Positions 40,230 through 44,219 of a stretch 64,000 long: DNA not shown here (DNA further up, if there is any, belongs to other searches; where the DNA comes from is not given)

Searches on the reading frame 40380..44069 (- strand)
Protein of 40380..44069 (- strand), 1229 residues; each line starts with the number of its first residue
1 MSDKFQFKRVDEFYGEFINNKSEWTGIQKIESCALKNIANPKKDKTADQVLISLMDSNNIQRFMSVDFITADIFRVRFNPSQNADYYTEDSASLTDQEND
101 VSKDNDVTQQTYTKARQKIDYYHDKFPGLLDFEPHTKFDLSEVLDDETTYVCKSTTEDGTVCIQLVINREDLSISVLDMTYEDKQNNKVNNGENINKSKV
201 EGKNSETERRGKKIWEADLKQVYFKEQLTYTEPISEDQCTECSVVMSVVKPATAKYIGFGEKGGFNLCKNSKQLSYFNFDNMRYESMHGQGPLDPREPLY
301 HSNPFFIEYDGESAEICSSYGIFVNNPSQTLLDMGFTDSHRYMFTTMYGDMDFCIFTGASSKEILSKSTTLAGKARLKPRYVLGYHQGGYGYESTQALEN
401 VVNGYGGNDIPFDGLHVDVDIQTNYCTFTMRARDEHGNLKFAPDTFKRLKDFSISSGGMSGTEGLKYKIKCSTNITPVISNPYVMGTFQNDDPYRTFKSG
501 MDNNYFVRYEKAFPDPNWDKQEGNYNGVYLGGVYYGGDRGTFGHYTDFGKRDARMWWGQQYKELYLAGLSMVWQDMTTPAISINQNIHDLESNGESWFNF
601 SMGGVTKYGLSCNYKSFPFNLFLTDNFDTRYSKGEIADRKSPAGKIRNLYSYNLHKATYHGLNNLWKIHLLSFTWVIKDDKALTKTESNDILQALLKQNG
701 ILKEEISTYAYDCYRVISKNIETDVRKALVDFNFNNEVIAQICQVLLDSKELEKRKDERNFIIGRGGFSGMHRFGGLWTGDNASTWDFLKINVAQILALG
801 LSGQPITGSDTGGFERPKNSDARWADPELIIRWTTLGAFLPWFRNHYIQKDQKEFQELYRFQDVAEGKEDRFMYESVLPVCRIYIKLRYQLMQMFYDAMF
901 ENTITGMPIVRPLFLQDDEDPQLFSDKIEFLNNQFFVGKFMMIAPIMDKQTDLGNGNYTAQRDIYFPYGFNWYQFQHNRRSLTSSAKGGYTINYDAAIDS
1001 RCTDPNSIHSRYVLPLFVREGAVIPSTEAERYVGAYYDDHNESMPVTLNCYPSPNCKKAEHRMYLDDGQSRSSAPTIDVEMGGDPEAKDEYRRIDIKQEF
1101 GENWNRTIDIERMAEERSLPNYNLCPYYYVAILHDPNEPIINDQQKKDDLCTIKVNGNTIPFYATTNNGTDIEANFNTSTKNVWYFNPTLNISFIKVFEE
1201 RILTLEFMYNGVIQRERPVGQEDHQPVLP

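Call 41: search_protein_families(library=pfam, proteins=[window:40380-44069:-], max_evalue=0.00001)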
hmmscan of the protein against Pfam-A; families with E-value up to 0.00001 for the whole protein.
window:40380-44069:- (1229 aa): 3 families
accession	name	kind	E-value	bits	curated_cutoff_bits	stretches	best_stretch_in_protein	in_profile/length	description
PF01055.32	Glyco_hydro_31_2nd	-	1.3e-62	212.5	23.5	2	753-897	204-327/328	Glycosyl hydrolases family 31 TIM-barrel domain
PF21365.3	Glyco_hydro_31_3rd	-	4e-14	53.3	24.4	1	906-1024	1-87/87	Glycosyl hydrolase family 31 C-terminal domain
PF13802.12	Gal_mutarotas_2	-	1.7e-12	48.4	27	1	64-333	2-184/184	Glycosyl hydrolase 31 N-terminal galactose mutarotase-like domain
